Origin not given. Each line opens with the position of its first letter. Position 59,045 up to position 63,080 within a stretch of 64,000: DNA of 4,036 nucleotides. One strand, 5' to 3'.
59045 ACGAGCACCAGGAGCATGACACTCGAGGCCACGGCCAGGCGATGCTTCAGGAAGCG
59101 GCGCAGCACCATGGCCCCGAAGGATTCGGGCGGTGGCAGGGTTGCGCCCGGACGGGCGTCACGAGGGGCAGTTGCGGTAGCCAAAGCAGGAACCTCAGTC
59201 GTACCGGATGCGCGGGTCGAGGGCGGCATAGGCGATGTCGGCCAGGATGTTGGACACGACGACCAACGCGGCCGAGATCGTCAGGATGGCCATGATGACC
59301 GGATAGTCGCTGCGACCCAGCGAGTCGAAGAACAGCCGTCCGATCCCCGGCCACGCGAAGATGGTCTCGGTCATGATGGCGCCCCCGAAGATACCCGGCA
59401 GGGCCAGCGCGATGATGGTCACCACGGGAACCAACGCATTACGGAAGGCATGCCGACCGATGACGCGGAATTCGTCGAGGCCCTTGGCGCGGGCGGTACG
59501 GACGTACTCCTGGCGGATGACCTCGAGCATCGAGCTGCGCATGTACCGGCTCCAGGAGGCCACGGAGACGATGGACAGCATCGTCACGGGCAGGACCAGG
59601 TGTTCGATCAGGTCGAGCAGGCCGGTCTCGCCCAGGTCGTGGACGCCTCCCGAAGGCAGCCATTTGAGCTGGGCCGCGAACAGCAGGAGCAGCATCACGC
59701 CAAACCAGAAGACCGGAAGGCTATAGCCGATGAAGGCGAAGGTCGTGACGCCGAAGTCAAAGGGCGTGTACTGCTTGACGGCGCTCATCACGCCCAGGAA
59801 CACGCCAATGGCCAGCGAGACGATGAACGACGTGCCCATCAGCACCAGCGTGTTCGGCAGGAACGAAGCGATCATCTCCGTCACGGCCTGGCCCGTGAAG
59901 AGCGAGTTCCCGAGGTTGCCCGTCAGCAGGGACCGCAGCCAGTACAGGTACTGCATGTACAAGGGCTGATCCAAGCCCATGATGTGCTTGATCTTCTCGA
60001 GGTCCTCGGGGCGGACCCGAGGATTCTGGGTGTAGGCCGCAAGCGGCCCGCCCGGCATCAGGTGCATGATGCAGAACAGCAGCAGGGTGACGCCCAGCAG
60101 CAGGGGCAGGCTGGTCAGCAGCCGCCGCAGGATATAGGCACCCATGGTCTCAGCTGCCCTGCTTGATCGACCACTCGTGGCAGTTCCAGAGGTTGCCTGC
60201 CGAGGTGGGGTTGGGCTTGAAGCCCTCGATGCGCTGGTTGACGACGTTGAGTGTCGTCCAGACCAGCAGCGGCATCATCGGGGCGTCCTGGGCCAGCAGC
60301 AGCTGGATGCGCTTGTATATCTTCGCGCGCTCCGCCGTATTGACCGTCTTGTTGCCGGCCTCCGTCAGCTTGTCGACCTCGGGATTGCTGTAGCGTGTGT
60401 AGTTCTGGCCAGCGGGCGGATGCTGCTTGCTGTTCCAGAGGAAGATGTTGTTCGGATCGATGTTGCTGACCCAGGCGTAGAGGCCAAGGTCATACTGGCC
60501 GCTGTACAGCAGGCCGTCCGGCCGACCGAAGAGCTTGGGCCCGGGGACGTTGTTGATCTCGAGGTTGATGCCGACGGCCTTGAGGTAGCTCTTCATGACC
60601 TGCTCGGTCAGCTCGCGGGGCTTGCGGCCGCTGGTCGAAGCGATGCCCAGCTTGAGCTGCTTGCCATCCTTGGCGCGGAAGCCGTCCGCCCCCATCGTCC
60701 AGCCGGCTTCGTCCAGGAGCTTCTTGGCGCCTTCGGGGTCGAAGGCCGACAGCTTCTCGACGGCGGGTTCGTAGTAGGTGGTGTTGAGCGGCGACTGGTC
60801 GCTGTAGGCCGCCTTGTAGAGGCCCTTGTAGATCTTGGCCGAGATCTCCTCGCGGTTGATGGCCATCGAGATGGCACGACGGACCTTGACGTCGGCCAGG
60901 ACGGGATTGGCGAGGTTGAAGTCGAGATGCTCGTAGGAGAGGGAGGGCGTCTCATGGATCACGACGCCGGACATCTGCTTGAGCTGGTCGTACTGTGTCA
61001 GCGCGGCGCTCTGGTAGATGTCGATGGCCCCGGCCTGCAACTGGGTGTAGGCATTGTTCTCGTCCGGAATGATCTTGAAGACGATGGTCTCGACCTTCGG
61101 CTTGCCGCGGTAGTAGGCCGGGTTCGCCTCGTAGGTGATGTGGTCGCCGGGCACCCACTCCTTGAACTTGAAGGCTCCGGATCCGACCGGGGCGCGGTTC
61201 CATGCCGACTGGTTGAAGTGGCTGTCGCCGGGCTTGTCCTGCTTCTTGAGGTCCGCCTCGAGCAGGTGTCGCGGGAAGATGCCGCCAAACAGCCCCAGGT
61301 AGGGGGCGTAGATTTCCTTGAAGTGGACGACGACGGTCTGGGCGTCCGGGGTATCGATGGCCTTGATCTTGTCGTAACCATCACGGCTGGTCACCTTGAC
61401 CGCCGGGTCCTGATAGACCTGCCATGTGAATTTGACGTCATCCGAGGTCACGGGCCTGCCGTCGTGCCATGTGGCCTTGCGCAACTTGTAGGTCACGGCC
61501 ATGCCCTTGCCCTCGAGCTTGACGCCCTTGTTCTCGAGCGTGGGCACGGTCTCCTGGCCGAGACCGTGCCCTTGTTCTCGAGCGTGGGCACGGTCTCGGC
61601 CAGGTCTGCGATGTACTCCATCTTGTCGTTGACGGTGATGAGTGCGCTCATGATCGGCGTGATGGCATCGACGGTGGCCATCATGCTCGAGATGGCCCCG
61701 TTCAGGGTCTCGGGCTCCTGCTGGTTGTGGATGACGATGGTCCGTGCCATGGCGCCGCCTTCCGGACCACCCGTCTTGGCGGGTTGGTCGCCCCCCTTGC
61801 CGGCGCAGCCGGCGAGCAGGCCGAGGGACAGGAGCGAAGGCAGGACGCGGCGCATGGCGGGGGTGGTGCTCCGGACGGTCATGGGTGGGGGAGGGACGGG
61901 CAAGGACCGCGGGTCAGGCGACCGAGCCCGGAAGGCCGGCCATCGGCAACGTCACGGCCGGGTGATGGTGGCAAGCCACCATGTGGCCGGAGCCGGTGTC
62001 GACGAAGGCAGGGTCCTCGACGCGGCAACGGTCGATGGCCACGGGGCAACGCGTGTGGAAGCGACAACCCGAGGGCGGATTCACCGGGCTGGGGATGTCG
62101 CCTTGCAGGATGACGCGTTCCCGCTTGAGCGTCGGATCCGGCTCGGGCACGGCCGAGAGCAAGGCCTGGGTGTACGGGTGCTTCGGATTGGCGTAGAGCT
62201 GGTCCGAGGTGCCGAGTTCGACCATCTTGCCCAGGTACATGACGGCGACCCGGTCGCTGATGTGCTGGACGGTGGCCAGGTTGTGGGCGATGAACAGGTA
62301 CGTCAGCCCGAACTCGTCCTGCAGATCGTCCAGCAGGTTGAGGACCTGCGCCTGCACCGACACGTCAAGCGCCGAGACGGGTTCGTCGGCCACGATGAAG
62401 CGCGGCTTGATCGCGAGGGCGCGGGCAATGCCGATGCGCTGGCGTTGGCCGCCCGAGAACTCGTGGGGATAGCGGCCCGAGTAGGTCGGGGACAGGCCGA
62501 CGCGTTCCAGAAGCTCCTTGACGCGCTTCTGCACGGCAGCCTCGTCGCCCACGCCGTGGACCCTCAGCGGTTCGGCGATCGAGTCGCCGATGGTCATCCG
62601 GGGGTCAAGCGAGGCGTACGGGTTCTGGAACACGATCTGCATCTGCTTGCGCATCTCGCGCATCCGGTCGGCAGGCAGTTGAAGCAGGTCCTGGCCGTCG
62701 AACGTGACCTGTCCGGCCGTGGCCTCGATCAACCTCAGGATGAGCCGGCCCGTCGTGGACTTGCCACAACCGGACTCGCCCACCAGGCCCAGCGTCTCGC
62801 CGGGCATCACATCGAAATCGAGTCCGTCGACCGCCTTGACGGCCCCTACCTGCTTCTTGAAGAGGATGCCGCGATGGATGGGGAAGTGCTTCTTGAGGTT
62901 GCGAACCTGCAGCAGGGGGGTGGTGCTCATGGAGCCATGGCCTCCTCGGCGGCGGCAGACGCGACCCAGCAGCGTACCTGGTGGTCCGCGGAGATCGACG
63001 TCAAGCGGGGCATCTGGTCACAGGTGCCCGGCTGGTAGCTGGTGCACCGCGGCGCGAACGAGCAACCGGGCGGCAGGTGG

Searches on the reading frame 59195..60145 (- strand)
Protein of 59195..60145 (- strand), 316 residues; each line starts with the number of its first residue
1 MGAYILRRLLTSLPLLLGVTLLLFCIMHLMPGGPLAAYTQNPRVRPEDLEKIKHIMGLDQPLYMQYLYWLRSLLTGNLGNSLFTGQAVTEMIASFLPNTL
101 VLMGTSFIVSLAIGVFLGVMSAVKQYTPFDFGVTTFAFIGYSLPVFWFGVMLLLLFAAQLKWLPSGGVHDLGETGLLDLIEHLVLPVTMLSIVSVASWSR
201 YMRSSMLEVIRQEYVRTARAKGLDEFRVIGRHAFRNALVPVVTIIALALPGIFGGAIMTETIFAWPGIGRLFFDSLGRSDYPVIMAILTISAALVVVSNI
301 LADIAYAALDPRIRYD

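Call 98: search_protein_families(library=pfam, proteins=[window:59195-60145:-], max_evalue=0.0001)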
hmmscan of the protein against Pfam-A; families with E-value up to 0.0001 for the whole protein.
window:59195-60145:- (316 aa): 2 families
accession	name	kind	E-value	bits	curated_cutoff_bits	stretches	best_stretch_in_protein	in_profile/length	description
PF00528.27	BPD_transp_1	-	1.4e-43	149.2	26.4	1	114-314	1-183/184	Binding-protein-dependent transport system inner membrane component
PF19300.4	BPD_transp_1_N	-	4.1e-11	43.5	23.8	1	3-78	3-77/114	Binding-prot-dependent transport system membrane comp, N-term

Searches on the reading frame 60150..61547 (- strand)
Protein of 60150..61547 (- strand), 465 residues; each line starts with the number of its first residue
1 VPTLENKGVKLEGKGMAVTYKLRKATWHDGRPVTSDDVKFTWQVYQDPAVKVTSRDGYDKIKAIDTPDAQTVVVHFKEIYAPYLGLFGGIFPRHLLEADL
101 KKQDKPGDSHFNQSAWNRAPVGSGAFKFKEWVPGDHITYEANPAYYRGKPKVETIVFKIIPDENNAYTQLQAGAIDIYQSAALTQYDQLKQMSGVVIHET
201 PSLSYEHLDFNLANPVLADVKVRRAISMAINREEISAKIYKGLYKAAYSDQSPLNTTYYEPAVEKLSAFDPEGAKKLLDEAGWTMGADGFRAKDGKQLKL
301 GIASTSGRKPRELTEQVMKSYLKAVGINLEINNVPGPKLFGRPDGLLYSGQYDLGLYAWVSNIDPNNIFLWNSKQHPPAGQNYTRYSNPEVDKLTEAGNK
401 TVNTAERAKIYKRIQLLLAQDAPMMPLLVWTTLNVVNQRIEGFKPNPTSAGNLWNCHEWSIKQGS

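Call 98: search_protein_families(library=pfam, proteins=[window:60150-61547:-], max_evalue=0.0001)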
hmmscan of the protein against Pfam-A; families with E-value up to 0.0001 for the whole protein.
window:60150-61547:- (465 aa): 1 family
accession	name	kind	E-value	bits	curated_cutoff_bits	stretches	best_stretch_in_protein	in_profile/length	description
PF00496.27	SBP_bac_5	-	3.1e-85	286.9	32.4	1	15-374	16-361/368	Bacterial extracellular solute-binding proteins, family 5 Middle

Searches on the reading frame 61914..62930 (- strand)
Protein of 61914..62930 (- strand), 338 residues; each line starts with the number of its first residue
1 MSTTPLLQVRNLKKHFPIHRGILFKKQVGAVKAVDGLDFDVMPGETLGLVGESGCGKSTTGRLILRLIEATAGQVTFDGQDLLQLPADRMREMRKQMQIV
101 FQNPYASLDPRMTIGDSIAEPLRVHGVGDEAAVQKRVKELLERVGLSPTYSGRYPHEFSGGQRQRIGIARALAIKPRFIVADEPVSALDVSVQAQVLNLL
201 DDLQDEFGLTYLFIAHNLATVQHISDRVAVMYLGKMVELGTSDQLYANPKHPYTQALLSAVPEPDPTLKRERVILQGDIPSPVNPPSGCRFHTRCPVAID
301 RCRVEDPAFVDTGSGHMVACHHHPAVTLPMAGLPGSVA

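Call 98: search_protein_families(library=pfam, proteins=[window:61914-62930:-], max_evalue=0.0001)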
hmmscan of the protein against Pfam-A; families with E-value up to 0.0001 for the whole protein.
window:61914-62930:- (338 aa): 3 families
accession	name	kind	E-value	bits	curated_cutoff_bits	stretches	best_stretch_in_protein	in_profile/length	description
PF00005.33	ABC_tran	-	1.1e-33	117.1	25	1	35-185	2-136/137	ABC transporter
PF08352.17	oligo_HPY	-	2e-20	73.4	27.1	1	237-302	1-65/65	Oligopeptide/dipeptide transporter, C-terminal region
PF02463.25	SMC_N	-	5e-05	23.3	40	1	48-230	28-211/220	RecF/RecN/SMC N terminal domain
